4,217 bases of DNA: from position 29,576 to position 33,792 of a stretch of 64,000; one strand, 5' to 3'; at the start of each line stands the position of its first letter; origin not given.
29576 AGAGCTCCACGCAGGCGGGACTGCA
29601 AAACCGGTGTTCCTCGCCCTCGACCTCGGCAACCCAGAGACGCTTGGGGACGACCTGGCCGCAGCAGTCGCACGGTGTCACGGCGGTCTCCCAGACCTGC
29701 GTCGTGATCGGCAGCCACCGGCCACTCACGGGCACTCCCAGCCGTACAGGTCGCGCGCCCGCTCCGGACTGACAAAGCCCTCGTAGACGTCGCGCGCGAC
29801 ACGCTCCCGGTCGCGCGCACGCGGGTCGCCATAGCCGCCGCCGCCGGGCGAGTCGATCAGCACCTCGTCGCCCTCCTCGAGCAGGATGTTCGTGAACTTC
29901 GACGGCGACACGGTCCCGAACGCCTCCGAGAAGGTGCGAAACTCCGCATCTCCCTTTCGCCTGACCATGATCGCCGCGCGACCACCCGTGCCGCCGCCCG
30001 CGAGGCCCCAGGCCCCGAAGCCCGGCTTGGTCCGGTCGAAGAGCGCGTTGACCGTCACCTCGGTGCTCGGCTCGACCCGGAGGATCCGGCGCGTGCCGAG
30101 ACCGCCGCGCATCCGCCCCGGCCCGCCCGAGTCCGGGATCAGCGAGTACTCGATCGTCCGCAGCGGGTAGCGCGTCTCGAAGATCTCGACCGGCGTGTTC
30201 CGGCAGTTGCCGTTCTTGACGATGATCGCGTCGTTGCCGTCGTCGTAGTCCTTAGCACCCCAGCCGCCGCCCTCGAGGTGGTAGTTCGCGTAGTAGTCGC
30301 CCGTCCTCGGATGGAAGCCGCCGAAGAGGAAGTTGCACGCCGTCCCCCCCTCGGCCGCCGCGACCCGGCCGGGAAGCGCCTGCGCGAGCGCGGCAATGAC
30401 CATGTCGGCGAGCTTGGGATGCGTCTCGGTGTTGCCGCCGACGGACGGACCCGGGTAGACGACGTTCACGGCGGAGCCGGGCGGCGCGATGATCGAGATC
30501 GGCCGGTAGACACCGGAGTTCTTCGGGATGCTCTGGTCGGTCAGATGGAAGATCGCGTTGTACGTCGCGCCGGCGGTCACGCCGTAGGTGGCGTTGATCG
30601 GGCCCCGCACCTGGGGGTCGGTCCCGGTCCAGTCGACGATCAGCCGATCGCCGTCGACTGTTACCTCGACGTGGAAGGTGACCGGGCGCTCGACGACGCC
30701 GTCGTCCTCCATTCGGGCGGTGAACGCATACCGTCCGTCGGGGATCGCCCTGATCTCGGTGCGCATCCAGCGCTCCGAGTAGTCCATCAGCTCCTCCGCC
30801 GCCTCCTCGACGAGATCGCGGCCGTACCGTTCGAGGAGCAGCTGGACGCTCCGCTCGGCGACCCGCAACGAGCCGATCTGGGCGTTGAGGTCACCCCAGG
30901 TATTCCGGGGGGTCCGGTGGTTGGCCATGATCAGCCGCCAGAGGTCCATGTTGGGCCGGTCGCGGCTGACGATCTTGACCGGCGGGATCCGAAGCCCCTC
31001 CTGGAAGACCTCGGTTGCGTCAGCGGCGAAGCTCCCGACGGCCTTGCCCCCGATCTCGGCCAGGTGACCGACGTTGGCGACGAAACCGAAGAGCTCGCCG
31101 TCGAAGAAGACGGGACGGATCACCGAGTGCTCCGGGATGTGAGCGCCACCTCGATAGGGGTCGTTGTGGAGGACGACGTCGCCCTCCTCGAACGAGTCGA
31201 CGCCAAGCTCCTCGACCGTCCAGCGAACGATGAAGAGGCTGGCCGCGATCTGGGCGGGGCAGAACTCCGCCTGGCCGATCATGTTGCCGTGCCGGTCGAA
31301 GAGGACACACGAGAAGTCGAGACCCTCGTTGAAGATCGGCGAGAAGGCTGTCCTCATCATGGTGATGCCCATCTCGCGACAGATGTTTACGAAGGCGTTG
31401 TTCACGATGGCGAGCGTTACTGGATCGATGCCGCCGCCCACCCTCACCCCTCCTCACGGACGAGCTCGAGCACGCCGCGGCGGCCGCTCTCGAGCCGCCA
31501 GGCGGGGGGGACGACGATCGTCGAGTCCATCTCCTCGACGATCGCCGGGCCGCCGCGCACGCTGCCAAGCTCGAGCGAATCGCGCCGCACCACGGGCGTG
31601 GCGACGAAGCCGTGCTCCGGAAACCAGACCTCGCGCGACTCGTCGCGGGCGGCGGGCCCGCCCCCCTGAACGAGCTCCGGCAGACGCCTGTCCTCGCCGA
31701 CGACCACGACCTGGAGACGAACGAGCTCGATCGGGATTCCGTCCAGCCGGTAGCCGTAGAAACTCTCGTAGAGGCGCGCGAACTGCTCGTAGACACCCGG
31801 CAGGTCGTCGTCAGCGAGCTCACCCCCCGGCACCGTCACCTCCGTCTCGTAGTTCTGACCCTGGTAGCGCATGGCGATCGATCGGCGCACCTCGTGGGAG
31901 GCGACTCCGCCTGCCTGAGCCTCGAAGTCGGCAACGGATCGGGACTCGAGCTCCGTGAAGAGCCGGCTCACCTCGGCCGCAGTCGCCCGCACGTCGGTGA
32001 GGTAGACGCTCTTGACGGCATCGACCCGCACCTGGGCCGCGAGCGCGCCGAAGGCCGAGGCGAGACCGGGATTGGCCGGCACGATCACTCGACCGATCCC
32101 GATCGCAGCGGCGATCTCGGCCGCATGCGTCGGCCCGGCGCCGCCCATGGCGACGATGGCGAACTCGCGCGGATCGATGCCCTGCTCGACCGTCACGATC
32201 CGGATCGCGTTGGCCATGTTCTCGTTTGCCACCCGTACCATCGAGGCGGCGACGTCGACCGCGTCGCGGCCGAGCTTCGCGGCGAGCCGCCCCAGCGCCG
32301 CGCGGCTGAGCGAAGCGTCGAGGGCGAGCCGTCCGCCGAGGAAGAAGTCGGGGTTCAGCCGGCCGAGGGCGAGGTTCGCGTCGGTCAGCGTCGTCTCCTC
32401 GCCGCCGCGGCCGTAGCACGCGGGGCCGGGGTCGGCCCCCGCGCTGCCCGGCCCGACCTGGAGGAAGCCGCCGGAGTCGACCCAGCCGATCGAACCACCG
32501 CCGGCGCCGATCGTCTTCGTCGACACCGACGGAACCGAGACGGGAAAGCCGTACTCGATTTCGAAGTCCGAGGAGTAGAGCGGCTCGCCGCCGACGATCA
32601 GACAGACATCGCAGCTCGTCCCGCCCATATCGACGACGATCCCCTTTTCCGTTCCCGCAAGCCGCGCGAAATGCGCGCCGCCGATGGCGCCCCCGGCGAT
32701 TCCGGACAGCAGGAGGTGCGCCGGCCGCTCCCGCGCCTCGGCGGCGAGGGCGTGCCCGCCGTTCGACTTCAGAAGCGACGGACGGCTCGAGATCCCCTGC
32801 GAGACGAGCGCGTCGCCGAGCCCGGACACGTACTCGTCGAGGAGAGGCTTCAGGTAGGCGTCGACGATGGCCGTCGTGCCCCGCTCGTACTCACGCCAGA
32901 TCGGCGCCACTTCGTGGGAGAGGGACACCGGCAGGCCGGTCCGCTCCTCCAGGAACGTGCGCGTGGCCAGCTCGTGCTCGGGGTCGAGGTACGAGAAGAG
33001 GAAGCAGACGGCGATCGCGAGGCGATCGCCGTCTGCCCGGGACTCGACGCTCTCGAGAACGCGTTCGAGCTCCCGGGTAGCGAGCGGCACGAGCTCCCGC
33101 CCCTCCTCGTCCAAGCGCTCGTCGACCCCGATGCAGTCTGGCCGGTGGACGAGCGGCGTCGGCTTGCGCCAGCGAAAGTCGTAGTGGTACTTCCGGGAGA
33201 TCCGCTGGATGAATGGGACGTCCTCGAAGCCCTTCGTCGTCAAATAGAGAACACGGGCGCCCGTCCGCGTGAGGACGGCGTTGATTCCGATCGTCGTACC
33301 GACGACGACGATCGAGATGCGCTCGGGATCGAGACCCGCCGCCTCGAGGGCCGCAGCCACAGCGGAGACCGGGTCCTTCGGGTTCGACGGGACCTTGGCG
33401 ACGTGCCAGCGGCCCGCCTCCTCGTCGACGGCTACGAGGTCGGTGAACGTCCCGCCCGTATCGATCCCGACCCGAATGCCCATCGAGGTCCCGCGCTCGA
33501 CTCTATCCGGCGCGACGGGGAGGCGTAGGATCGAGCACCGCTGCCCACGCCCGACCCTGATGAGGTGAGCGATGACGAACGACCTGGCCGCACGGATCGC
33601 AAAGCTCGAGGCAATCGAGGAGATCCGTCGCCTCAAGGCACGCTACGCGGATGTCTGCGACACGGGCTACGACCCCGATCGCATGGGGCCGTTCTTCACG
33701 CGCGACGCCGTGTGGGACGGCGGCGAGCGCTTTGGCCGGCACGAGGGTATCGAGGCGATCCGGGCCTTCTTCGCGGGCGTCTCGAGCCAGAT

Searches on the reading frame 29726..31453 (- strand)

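Call 61: search_protein_families(library=pfam, proteins=[window:29726-31453:-], max_evalue=0.001)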
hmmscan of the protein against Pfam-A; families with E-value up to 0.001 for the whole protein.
window:29726-31453:- (575 aa): 1 family
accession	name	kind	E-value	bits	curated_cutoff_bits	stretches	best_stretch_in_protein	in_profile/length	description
PF02538.19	Hydantoinase_B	-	1e-179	598.8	26.8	1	10-544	1-519/519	Hydantoinase B/oxoprolinase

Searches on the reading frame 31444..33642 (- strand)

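Call 61: search_protein_families(library=pfam, proteins=[window:31444-33642:-], max_evalue=0.001)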
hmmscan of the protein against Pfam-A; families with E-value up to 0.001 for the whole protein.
window:31444-33642:- (732 aa): 3 families
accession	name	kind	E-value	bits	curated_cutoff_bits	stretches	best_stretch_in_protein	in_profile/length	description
PF01968.24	Hydantoinase_A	-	2.1e-88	296.8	22.9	1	254-541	1-290/291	Hydantoinase/oxoprolinase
PF05378.19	Hydant_A_N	-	1.3e-43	149.2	25.2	1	57-233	1-174/176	Hydantoinase/oxoprolinase N-terminal region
PF19278.4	Hydant_A_C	-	6e-10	39.3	21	1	552-716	8-179/193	Hydantoinase/oxoprolinase C-terminal domain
